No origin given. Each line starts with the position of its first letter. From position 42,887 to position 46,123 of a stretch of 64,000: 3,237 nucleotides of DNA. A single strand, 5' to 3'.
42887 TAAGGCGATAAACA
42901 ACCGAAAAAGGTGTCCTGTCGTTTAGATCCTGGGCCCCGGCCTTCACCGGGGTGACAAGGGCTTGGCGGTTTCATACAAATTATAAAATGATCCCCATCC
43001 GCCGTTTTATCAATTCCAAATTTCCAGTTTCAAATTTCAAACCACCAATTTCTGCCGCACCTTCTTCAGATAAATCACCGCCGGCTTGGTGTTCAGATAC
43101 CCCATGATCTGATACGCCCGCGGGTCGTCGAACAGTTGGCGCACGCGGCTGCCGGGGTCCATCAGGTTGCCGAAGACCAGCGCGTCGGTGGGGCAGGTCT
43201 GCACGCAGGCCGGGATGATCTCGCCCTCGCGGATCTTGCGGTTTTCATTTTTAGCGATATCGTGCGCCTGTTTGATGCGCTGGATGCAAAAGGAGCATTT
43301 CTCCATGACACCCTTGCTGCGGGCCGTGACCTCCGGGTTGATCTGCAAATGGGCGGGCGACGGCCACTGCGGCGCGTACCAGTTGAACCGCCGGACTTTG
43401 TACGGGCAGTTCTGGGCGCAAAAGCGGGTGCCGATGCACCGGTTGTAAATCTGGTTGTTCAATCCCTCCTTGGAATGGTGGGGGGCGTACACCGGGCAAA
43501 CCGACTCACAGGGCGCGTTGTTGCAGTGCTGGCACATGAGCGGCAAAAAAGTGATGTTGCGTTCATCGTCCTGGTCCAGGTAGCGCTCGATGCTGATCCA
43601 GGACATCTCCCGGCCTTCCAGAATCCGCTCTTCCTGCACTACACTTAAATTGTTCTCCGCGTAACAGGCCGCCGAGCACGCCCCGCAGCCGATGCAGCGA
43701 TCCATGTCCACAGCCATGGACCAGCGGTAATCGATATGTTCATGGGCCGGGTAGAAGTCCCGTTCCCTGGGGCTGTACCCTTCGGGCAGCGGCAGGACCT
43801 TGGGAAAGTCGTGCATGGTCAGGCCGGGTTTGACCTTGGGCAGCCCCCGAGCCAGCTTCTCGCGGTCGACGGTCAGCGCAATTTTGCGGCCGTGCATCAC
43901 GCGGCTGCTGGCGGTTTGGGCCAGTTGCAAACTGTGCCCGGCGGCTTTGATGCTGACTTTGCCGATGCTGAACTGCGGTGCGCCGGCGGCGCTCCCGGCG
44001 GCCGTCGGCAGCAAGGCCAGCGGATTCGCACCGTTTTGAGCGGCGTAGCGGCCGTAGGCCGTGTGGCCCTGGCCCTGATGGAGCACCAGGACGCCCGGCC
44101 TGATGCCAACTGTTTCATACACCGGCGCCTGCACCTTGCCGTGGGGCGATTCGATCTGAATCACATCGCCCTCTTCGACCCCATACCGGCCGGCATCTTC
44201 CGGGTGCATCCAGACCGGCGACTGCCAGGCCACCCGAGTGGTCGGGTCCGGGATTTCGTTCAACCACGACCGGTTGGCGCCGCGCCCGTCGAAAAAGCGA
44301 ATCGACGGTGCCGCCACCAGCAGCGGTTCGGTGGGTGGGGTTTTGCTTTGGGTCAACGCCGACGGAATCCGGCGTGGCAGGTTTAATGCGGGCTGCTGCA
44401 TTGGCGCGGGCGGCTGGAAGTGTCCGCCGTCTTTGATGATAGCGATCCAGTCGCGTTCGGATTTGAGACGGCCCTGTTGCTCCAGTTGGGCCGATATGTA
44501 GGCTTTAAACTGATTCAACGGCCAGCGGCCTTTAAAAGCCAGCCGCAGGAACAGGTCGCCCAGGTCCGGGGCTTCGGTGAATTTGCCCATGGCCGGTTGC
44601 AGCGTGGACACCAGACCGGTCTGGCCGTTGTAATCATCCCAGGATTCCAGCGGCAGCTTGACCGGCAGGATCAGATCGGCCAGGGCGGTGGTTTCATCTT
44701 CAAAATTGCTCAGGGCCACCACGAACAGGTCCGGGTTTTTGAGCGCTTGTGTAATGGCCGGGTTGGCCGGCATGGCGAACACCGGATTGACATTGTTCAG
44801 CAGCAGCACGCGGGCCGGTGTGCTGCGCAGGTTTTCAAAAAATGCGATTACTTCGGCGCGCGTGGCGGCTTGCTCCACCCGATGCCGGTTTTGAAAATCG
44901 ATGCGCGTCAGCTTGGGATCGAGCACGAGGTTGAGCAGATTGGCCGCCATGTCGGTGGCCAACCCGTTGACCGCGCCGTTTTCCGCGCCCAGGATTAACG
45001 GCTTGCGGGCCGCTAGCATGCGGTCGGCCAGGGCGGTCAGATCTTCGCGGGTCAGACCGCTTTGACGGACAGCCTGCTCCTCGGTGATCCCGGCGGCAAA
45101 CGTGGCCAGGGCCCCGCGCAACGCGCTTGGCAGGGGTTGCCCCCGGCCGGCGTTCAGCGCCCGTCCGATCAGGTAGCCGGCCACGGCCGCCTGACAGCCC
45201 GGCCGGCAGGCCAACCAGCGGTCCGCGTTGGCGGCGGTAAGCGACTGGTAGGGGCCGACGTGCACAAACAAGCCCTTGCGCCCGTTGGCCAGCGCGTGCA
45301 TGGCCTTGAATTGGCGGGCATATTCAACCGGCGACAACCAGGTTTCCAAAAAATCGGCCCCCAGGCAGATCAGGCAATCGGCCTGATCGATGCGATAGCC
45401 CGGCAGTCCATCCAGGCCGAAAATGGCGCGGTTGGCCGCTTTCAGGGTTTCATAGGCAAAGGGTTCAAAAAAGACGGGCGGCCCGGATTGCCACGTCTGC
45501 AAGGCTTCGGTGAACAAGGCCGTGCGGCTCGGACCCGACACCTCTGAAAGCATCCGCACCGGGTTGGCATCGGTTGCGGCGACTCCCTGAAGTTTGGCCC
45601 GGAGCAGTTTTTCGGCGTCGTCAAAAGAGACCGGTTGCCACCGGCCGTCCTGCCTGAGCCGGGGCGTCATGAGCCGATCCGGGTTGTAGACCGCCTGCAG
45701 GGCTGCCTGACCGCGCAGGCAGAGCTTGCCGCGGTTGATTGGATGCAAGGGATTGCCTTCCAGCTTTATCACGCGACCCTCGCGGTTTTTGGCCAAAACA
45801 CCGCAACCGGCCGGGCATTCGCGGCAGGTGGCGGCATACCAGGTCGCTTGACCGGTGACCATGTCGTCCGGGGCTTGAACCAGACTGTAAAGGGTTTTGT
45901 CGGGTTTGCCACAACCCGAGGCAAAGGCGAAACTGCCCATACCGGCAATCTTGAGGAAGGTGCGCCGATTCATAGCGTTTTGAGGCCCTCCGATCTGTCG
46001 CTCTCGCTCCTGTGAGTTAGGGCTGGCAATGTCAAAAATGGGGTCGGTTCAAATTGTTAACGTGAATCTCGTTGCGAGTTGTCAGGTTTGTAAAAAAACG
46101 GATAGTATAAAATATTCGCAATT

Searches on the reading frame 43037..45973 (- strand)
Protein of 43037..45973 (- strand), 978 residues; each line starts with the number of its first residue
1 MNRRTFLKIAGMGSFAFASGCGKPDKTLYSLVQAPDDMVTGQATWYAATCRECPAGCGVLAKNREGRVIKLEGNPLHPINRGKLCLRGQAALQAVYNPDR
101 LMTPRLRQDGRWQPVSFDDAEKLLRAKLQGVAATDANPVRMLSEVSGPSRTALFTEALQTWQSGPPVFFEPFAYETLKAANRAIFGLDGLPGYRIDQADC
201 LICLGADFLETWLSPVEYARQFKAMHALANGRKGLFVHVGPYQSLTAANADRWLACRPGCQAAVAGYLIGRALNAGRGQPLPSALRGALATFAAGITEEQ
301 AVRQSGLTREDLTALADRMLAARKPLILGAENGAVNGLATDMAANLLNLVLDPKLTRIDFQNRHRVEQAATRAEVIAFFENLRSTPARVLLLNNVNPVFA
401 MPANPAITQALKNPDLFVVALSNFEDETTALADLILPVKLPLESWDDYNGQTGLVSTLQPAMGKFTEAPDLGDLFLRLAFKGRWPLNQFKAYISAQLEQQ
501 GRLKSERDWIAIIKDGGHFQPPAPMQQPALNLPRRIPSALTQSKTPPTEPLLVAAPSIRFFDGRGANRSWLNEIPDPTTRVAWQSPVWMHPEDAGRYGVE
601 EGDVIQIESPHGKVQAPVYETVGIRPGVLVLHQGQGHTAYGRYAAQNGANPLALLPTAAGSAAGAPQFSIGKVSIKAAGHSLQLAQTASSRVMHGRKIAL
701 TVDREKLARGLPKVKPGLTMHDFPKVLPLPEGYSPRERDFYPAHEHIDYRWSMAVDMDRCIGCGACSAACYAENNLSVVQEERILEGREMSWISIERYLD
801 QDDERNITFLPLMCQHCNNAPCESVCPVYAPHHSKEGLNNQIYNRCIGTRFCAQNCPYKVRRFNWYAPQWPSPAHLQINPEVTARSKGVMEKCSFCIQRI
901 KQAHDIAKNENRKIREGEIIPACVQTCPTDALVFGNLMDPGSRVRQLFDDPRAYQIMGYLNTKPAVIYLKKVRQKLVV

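Call 15: search_protein_families(library=pfam, proteins=[window:43037-45973:-])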
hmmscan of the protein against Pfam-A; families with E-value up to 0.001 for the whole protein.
window:43037-45973:- (978 aa): 11 families
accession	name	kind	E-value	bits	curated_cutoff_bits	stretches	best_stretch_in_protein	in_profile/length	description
PF04879.21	Molybdop_Fe4S4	-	1.5e-15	57.3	22.7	1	44-97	2-55/55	Molybdopterin oxidoreductase Fe4S4 domain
PF01568.27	Molydop_binding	-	1.9e-14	54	26.8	1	584-667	28-105/110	Molydopterin dinucleotide binding domain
PF12838.12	Fer4_7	-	7.9e-11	42.7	27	2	759-828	1-50/52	4Fe-4S dicluster domain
PF00384.28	Molybdopterin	-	1.5e-10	41.1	24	1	100-464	1-336/353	Molybdopterin oxidoreductase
PF13247.11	Fer4_11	-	2e-10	41.2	26.2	1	807-866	3-64/100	4Fe-4S dicluster domain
PF13183.11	Fer4_8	-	2.2e-05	25.3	27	1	757-828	2-66/68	4Fe-4S dicluster domain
PF25160.1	LdpA_Fe-S-bd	-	5.1e-05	23.4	27.6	0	819-859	6-41/49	LdpA Fe-S cluster-binding domain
PF12797.12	Fer4_2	-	9.7e-05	22.5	24.5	1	751-770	1-20/22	4Fe-4S binding domain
PF00037.32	Fer4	-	0.00016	21.8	21.1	1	755-770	3-18/24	4Fe-4S binding domain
PF12837.12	Fer4_6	-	0.00033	20.9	25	1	753-772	2-21/24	4Fe-4S binding domain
PF13187.11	Fer4_9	-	0.00093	19.6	27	0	758-771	35-48/52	4Fe-4S dicluster domain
